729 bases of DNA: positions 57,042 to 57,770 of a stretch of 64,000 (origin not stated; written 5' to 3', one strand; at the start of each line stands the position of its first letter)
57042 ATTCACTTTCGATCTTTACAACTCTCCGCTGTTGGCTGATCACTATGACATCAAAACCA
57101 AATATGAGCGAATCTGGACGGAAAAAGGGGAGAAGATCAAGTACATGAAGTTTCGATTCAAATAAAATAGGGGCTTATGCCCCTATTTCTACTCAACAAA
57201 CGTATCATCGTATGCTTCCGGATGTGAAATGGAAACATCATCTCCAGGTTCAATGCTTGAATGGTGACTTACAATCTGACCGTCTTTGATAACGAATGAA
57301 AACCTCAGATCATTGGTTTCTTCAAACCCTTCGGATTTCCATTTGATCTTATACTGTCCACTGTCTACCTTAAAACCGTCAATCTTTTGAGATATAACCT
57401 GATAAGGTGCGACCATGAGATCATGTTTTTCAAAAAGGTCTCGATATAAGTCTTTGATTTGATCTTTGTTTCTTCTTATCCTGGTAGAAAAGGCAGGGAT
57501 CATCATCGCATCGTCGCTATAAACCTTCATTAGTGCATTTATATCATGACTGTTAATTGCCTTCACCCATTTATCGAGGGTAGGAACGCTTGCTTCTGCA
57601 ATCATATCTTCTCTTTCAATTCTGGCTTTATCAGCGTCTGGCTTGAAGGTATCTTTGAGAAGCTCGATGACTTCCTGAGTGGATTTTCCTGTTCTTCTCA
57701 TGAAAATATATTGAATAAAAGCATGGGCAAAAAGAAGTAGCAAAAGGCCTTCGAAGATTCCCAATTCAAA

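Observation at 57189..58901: SulP transporter fused to an iota-carbonic-anhydrase-like domain in place of STAS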

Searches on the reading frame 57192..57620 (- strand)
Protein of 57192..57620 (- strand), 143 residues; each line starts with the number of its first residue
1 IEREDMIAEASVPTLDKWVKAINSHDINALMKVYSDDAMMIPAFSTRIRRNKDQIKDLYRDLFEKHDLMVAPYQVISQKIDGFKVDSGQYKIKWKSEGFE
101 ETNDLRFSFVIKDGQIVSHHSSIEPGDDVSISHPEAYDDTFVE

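Call 6: search_solved_structures(query=window:57192-57620:-, max_evalue=10, show_alignments=5)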
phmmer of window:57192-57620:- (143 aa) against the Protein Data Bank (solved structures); distinct sequences matched with E-value up to 10: 47.
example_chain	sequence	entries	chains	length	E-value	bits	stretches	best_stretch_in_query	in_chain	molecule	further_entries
3h51_A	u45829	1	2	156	3.9e-08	37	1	13-130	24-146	Putative calcium/calmodulin dependent protein kinase II association domain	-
8uqf_A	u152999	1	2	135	0.043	17.4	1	8-83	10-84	designed cortisol-binding protein hcy129_mpnn5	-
5ieo_A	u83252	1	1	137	0.081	16.6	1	11-95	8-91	CDL2.3a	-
5ien_A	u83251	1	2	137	0.12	16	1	9-93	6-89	CDL2.2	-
5iep_A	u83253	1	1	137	0.36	14.5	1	9-95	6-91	CDL2.3b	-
3hx8_A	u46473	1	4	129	0.4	14.3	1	17-94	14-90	putative ketosteroid isomerase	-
1ogz_A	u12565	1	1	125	0.42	14.2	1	13-62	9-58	STEROID DELTA-ISOMERASE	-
3mhe_A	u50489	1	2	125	0.43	14.2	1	13-62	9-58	Steroid Delta-Isomerase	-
2gxf_A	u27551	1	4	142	0.48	14.1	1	21-66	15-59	Hypothetical protein yybH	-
3d9r_A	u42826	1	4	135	0.53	13.9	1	18-68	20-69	ketosteroid isomerase-like protein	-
2k54_A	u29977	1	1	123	0.56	13.8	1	10-69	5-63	Protein Atu0742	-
6pq1_A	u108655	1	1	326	0.76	13.4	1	12-83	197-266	Orange carotenoid-binding protein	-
6t6k_A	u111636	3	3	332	0.92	13.1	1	13-84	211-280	Orange carotenoid-binding protein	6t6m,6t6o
6f53_A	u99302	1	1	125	1.1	12.9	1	15-61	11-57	Steroid Delta-isomerase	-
6f50_A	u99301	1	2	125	1.1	12.9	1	15-61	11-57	Steroid Delta-isomerase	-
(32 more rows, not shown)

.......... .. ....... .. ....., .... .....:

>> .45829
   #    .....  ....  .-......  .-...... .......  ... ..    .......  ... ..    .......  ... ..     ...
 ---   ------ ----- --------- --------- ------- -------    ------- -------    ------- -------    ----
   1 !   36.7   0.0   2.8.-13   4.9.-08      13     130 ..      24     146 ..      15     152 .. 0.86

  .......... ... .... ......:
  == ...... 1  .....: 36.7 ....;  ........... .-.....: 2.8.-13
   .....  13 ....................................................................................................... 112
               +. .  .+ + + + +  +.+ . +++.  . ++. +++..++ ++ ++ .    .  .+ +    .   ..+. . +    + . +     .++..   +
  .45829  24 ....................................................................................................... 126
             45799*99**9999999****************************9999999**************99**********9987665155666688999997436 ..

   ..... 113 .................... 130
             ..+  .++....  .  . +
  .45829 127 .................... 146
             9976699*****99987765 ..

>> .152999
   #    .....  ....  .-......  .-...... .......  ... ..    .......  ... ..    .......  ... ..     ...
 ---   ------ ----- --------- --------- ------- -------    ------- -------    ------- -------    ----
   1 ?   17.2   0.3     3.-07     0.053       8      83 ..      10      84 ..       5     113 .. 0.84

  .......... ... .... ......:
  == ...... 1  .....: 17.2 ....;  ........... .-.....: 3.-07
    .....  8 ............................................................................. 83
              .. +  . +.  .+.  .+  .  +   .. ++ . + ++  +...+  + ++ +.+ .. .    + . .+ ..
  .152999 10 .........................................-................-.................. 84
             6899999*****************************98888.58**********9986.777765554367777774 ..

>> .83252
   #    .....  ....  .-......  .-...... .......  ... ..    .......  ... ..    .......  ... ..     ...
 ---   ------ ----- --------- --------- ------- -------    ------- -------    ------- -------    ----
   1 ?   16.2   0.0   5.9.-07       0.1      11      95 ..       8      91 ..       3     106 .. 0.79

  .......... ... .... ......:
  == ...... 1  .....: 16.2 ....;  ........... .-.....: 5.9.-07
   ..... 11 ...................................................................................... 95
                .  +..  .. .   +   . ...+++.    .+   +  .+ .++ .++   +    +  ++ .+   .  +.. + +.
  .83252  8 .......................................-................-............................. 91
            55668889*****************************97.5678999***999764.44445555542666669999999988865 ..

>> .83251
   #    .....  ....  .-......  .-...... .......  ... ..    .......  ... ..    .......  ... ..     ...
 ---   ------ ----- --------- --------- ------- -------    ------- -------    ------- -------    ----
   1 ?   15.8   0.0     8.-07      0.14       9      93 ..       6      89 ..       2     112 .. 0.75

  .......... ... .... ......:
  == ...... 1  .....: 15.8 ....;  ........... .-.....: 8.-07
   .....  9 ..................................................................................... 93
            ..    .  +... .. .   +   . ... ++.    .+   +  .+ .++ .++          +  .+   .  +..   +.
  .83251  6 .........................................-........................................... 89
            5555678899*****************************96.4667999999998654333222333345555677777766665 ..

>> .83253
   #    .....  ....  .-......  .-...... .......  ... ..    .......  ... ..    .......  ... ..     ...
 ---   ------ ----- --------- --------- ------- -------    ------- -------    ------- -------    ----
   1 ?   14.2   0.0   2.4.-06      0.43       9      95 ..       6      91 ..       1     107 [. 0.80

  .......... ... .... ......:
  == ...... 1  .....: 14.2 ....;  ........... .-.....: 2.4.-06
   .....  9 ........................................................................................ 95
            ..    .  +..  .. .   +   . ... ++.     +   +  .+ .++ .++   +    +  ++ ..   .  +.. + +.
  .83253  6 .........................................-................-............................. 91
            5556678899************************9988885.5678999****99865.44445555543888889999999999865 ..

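Call 18: search_protein_representatives(protein=window:57192-57620:-)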
Query: 143 residues. Proteins with E-value up to 0.001 (for the whole library): 268; up to 1e-10: 24; up to 1e-30: 6. The best 150 are listed.
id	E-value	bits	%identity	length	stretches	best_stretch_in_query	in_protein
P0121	8.5e-73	259.4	81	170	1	1-142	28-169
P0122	2.1e-42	161.0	58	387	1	1-128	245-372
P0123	3.5e-39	150.6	57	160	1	11-132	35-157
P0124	2.7e-38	147.7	49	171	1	1-142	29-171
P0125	5.2e-37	143.5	48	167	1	2-142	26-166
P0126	1.8e-33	132.1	48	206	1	1-132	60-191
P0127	5.8e-30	120.7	42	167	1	1-139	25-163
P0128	1.7e-28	116.0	43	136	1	9-129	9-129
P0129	3.9e-26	108.3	42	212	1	1-125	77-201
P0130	9.3e-25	103.8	36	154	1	2-134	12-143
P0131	4.6e-21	91.9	37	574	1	2-131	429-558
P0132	2.3e-20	89.6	44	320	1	3-96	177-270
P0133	1.3e-18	83.9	38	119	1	14-125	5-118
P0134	4.9e-17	78.8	35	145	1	9-123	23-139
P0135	2.4e-16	76.6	26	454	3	6-125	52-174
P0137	7.9e-14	68.5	26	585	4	16-131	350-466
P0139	5.3e-13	65.8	23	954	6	18-129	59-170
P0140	1.2e-12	64.7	29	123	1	12-125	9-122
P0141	1.2e-11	61.4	25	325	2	10-138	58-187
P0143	1.8e-11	60.8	29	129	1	17-128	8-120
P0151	9.5e-10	55.2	25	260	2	15-125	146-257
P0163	5.8e-08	49.5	29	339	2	7-125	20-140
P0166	7.1e-08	49.2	27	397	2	9-127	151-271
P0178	3.9e-07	46.8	27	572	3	16-129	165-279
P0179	4.5e-07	46.6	28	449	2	6-129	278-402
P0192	1.1e-06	45.3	33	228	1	11-135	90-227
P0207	2.7e-06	44.0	44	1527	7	86-119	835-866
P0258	2.4e-05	41.0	30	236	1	16-125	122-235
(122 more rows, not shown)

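Call 21: search_protein_families(library=pfam, proteins=[P0128, P0130, P0131, P0133, P0134, P0135, P0137, P0139, P0140, P0143], max_evalue=0.01)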
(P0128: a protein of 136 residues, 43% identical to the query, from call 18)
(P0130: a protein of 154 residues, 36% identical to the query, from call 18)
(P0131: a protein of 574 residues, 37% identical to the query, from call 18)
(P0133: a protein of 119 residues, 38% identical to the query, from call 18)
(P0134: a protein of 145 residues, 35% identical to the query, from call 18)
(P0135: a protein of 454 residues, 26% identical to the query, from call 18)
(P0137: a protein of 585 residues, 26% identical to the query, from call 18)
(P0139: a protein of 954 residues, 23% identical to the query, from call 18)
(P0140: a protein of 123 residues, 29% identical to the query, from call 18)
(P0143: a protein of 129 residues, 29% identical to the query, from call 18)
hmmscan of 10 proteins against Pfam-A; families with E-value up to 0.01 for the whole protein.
P0128 (136 aa): 2 families
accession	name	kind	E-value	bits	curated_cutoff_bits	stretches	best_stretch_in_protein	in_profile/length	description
PF12680.13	SnoaL_2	-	0.00084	20.3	27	1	17-64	3-48/102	SnoaL-like domain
PF08332.16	CaMKII_AD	-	0.0082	16.7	22.1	0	14-65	8-60/128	Calcium/calmodulin dependent protein kinase II association domain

P0130 (154 aa): 3 families
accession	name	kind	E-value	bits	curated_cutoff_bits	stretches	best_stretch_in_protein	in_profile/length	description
PF12680.13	SnoaL_2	-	1.7e-07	32.2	27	1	26-85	2-60/102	SnoaL-like domain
PF14534.12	DUF4440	-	0.00068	20.5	25.2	1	24-118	4-95/107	Domain of unknown function (DUF4440)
PF08332.16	CaMKII_AD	-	0.0044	17.6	22.1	1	24-106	8-94/128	Calcium/calmodulin dependent protein kinase II association domain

P0131 (574 aa): 2 families
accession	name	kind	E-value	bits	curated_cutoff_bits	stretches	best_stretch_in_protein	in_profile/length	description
PF00916.26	Sulfate_transp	-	3.2e-26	92.4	23.2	1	13-359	1-363/380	Sulfate permease family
PF12680.13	SnoaL_2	-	0.0021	19.1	27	1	443-491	2-48/102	SnoaL-like domain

P0133 (119 aa): 1 family
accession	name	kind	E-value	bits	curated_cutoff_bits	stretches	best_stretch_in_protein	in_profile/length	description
PF08332.16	CaMKII_AD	-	7.7e-09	36.2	22.1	1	4-116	7-126/128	Calcium/calmodulin dependent protein kinase II association domain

P0134 (145 aa): 4 families
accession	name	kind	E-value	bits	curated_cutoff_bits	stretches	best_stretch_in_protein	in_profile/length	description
PF08332.16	CaMKII_AD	-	2e-09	38.1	22.1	1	28-140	8-127/128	Calcium/calmodulin dependent protein kinase II association domain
PF12680.13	SnoaL_2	-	2.8e-07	31.5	27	1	30-135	2-102/102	SnoaL-like domain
PF14534.12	DUF4440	-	5.2e-05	24.1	25.2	1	28-128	4-99/107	Domain of unknown function (DUF4440)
PF13474.12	SnoaL_3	-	0.0029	18.4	22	1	28-140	4-119/121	SnoaL-like domain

P0135 (454 aa): 8 families
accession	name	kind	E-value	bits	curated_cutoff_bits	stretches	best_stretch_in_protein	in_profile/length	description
PF08332.16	CaMKII_AD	-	4e-71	237.6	22.1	3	312-432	3-128/128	Calcium/calmodulin dependent protein kinase II association domain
PF14534.12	DUF4440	-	8.6e-44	148.8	25.2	3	58-164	3-106/107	Domain of unknown function (DUF4440)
PF13474.12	SnoaL_3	-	5.4e-26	91.8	22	3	57-174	2-119/121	SnoaL-like domain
PF12680.13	SnoaL_2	-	5.3e-16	59.5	27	2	61-163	2-99/102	SnoaL-like domain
PF13577.12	SnoaL_4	-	2.9e-15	56.8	24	2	55-166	8-123/126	SnoaL-like domain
PF11533.15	AtzH-like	-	1.7e-07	31.5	27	0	52-174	8-124/126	AtzH-like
PF02136.26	NTF2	-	0.00043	21.2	21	0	65-107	11-52/116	Nuclear transport factor 2 (NTF2) domain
PF25155.1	NTF2_YvbJ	-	0.0032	18.7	25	0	402-425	98-121/123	YvbJ NTF2-like domain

P0137 (585 aa): 7 families
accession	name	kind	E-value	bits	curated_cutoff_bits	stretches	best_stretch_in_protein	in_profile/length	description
PF08332.16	CaMKII_AD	-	3.7e-43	147.2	22.1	4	343-460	3-128/128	Calcium/calmodulin dependent protein kinase II association domain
PF13474.12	SnoaL_3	-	4.1e-29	101.8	22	3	345-459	1-119/121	SnoaL-like domain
PF14534.12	DUF4440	-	1.3e-21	77.4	25.2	2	475-580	2-107/107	Domain of unknown function (DUF4440)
PF12680.13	SnoaL_2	-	1.3e-19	71.1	27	1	354-449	6-99/102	SnoaL-like domain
PF13577.12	SnoaL_4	-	9.1e-06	26.1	24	0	297-317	104-124/126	SnoaL-like domain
PF15655.11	Imm-NTF2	-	0.00077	20.1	25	0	433-454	94-115/129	NTF2 fold immunity protein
PF09293.15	RNaseH_C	-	0.0047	17.7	25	0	206-279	44-115/124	T4 RNase H, C terminal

P0139 (954 aa): 8 families
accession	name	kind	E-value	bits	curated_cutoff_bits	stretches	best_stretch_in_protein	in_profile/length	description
PF08332.16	CaMKII_AD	-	1e-81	271.8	22.1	6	465-584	2-128/128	Calcium/calmodulin dependent protein kinase II association domain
PF13474.12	SnoaL_3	-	6.1e-48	162.6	22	6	634-747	1-119/121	SnoaL-like domain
PF14534.12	DUF4440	-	1.1e-27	97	25.2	2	469-575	2-107/107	Domain of unknown function (DUF4440)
PF12680.13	SnoaL_2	-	5.1e-16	59.6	27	1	474-573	3-99/102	SnoaL-like domain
PF13577.12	SnoaL_4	-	2.2e-12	47.5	24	0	139-159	104-124/126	SnoaL-like domain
PF15655.11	Imm-NTF2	-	9.6e-11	42.4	25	0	847-871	92-116/129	NTF2 fold immunity protein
PF24249.1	DUF7452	-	4.4e-07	30.6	28.2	0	138-168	81-111/118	Domain of unknown function (DUF7452)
PF16800.11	Endopep_inhib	-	4.3e-06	27.2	29.9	0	541-577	110-147/150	IseA DL-endopeptidase inhibitor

P0140 (123 aa): 4 families
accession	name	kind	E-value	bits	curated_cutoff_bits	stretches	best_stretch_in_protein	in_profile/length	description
PF08332.16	CaMKII_AD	-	5.1e-08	33.6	22.1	1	11-122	8-128/128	Calcium/calmodulin dependent protein kinase II association domain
PF14534.12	DUF4440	-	9.2e-07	29.7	25.2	1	13-111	6-101/107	Domain of unknown function (DUF4440)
PF13474.12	SnoaL_3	-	2.2e-05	25.2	22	1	10-121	3-119/121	SnoaL-like domain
PF12680.13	SnoaL_2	-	0.00012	23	27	1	13-75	2-63/102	SnoaL-like domain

P0143 (129 aa): 4 families
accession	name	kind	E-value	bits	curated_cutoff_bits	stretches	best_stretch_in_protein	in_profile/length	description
PF08332.16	CaMKII_AD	-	1.1e-05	26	22.1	1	9-117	12-128/128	Calcium/calmodulin dependent protein kinase II association domain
PF14534.12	DUF4440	-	1.8e-05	25.5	25.2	1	9-106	8-101/107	Domain of unknown function (DUF4440)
PF13474.12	SnoaL_3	-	1.9e-05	25.5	22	1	9-114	8-117/121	SnoaL-like domain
PF12680.13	SnoaL_2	-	0.00029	21.8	27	1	15-104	10-93/102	SnoaL-like domain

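Call 24: search_solved_structures(query=A1, max_evalue=0.01, show_alignments=5)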
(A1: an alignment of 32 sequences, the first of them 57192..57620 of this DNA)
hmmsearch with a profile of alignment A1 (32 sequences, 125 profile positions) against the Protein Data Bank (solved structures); distinct sequences matched with E-value up to 0.01: 80 (the best 60 are shown).
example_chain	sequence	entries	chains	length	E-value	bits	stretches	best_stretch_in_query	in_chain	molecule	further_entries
3h51_A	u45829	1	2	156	4.4e-29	104.4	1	8-123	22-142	Putative calcium/calmodulin dependent protein kinase II association domain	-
7c5x_A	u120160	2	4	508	7e-09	39.1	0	72-123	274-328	iota-carbonic anhydrase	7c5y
6uae_A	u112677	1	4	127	9.7e-08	35.4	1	1-75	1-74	Ketosteroid isomerase with designed loop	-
6uad_A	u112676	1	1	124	1.2e-06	32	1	1-68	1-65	Ketosteroid isomerase with truncated and designed loop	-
5dre_A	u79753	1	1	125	1.9e-06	31.2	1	1-71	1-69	Steroid Delta-isomerase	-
1ogz_A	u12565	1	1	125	2.5e-06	30.9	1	1-70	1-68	STEROID DELTA-ISOMERASE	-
3mhe_A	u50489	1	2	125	2.7e-06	30.8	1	1-70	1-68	Steroid Delta-Isomerase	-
3nbr_A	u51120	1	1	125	5.3e-06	29.8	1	1-71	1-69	Steroid Delta-isomerase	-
1buq_A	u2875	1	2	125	6e-06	29.7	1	1-70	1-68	PROTEIN (3-KETOSTEROID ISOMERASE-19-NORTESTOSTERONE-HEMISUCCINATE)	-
1ohp_A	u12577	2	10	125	7.9e-06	29.3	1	1-70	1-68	STEROID DELTA-ISOMERASE | KETOSTEROID ISOMERASE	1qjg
3nuv_A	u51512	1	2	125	8.1e-06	29.2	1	1-71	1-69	Steroid Delta-isomerase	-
1ohs_A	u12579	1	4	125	8.9e-06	29.1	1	1-70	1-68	STEROID DELTA-ISOMERASE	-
8cho_A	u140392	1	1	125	1e-05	28.9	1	1-70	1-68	STEROID DELTA-ISOMERASE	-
1ocv_A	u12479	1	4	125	1.1e-05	28.9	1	1-70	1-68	STEROID DELTA-ISOMERASE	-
3m8c_A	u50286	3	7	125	1.1e-05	28.8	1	1-71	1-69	Steroid Delta-isomerase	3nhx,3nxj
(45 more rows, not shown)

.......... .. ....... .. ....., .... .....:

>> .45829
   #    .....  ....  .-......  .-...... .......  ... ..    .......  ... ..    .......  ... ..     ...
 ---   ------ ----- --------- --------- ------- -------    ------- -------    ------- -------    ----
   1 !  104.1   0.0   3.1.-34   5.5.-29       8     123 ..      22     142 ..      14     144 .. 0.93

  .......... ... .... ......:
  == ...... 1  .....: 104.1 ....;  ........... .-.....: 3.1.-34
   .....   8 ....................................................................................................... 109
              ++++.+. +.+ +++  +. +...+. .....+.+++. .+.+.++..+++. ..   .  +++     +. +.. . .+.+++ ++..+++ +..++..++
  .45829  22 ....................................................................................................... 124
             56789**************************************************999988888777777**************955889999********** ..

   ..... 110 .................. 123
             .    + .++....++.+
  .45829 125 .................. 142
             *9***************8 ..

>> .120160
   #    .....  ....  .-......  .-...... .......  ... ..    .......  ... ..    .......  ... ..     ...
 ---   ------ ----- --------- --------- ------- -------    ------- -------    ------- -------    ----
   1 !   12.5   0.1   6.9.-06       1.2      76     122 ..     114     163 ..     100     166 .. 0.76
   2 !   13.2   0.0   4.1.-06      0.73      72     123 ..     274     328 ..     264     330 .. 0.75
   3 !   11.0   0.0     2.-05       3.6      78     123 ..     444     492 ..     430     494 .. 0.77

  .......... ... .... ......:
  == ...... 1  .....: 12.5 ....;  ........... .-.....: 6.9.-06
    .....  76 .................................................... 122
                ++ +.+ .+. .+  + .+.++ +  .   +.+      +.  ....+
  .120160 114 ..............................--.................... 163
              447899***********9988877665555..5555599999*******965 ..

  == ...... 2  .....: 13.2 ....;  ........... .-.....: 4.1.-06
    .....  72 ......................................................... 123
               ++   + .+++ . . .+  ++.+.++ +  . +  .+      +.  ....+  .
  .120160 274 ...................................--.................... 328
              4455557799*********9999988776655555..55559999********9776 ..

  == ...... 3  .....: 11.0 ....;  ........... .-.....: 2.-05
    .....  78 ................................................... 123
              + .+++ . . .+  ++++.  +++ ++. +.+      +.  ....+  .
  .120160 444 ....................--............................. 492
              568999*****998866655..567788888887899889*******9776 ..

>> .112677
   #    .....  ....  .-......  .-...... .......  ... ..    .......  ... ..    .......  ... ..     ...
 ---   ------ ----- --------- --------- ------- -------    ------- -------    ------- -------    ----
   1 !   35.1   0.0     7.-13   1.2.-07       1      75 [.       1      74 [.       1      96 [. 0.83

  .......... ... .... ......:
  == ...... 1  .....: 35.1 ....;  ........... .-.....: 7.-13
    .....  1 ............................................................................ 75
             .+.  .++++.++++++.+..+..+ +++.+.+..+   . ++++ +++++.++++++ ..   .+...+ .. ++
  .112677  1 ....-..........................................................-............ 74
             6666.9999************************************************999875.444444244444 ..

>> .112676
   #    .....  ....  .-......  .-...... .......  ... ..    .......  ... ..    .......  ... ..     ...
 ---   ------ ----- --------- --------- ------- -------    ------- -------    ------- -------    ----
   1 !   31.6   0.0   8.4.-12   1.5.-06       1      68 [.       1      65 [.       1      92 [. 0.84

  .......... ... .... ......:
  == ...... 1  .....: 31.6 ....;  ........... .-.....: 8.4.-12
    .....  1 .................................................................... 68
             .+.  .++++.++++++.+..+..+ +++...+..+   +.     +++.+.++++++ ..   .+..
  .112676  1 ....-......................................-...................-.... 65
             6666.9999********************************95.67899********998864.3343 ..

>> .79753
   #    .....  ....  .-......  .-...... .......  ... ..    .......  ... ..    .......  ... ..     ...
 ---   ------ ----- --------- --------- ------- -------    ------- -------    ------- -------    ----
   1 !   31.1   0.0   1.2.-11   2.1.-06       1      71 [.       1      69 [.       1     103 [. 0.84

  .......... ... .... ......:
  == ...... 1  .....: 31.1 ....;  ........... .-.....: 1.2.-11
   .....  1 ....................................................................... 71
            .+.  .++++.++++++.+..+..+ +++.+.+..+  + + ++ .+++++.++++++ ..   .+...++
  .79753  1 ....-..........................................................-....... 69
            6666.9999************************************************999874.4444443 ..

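Call 29: predict_structure(alignment_id=A1)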
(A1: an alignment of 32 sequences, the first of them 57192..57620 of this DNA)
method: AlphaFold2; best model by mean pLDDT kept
length: 143 residues; sequences in the alignment: 32
mean_pLDDT: 89.0   pTM: 0.80
mean pLDDT of the five models: 89.0, 88.5, 88.4, 87.0, 86.8
residues with pLDDT >= 90: 108; 70-90: 13; 50-70: 20; < 50: 2
segments of 3 or more residues with pLDDT < 50: none
pLDDT, mean of each block of 10 residues (from residue 1): 67 95 98 98 94 97 96 97 98 96 97 98 74 53 58
secondary structure, 60 per line:
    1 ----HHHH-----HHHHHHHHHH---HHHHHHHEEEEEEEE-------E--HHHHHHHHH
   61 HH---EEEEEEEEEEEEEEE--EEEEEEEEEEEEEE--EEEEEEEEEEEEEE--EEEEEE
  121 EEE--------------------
elements in order: H5-8 H14-23 H27-33 E34-41 H52-62 E66-80 E83-96 E99-112 E115-123

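Call 37: fold_search(model_id=the predicted structure, library=pdb)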
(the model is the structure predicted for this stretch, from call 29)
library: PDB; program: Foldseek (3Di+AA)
matches with E <= 10: 1407; with E <= 0.001: 697
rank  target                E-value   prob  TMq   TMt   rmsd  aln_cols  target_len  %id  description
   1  3h51_B                1.9e-10  1.00  0.70  0.71   2.0       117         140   24  Crystal structure of Putative calcium/calmodulin dependent protein kinase II association domain (NP_636218.1) from XAN (released 2009-05-05)
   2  3h51_A                2.0e-10  1.00  0.71  0.72   2.0       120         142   24  Crystal structure of Putative calcium/calmodulin dependent protein kinase II association domain (NP_636218.1) from XAN (released 2009-05-05)
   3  4l7k_A                8.3e-09  1.00  0.66  0.75   2.5       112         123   16  Crystal Structure of Ketosteroid Isomerase D38E from Pseudomonas Testosteroni (tKSI) (released 2013-07-03)
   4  6uae_D                9.9e-09  1.00  0.66  0.76   5.3       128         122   17  Ketosteroid isomerase (C. testosteroni) with truncated & designed loop for precise positioning of a catalytic E38 (released 2020-09-16)
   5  3unl_A                1.2e-08  1.00  0.65  0.74   4.4       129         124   18  Crystal structure of ketosteroid isomerase F54G from Pseudomonas testosteroni (released 2012-11-21)
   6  6uad                  1.3e-08  1.00  0.66  0.77   5.2       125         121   18  Ketosteroid isomerase (C. testosteroni) with truncated & designed loop for precise positioning of a catalytic E38 (released 2020-09-16)
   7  1qjg_A                1.3e-08  1.00  0.66  0.75   5.3       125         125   17  Crystal structure of delta5-3-ketosteroid isomerase from Pseudomonas testosteroni in complex with equilenin (released 1999-11-16)
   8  8cho                  1.4e-08  1.00  0.66  0.74   5.3       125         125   17  CRYSTAL STRUCTURE OF DELTA5-3-KETOSTEROID ISOMERASE FROM PSEUDOMONAS TESTOSTERONI (released 1999-02-02)
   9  3nuv_A                1.4e-08  1.00  0.66  0.74   5.3       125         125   17  Crystal structure of ketosteroid isomerase D38ND99N from Pseudomonas testosteroni (tKSI) with 4-Androstene-3,17-dione  (released 2011-11-23)
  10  3myt_B                1.7e-08  1.00  0.66  0.74   5.4       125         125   17  Crystal structure of Ketosteroid Isomerase D38HD99N from Pseudomonas testosteroni (tKSI) (released 2011-11-23)
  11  1ogz                  1.7e-08  1.00  0.65  0.73   4.8       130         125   18  Crystal Structure Of 5-3-Ketosteroid Isomerase Mutants P39A Complexed With Equilenin From Pseudomonas Testosteroni (released 2003-09-04)
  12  3myt_A                1.8e-08  1.00  0.66  0.75   3.9       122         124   17  Crystal structure of Ketosteroid Isomerase D38HD99N from Pseudomonas testosteroni (tKSI) (released 2011-11-23)
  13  3t8u_B                2.0e-08  1.00  0.66  0.75   3.8       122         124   16  Crystal structure of ketosteroid isomerase Y14AY55FD99A from Pseudomonas testosteroni (released 2011-11-23)
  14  1ocv_A                2.0e-08  1.00  0.66  0.75   5.3       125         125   17  the F116W mutant structure of ketosteroid isomerase from Comamonas testosteroni (released 2003-07-24)
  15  3nbr                  2.3e-08  1.00  0.64  0.72   5.5       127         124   17  Crystal Structure of Ketosteroid Isomerase D38NP39GD99N from Pseudomonas Testosteroni (tKSI) with 4-Androstene-3,17-dion (released 2011-11-23)
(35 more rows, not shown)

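Call 60: find_related_loci(query=P0130, collection=genome_contigs, flank=5000)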
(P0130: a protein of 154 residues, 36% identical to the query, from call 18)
Query P0130 (154 aa) in genome_contigs; peptide patterns used: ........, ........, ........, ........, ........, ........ (x = any residue, [..] = any of these).
87 stretches matched a pattern; 2 encode a relative of the query (tblastn E <= 1e-3); 2 distinct loci.
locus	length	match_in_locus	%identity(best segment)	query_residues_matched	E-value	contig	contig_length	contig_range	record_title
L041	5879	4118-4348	29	86-151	6e-6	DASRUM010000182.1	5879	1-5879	MAG TPA_asm: Pseudomonas sp. isolate SMAG_U8052 k141_2262157, whole genome shotgun sequence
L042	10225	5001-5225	25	98-151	3e-5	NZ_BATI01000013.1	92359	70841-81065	Aquipseudomonas alcaligenes NBRC 14159, whole genome shotgun sequence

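Call 69: find_related_loci(query=P0130, collection=metagenome_contigs, flank=5000)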
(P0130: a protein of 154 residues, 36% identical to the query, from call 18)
Query P0130 (154 aa) in metagenome_contigs; peptide patterns used: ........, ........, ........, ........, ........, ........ (x = any residue, [..] = any of these).
112 stretches matched a pattern; 1 encode a relative of the query (tblastn E <= 1e-3); 1 distinct loci.
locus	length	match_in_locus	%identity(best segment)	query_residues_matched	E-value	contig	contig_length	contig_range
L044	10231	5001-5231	27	86-151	7e-6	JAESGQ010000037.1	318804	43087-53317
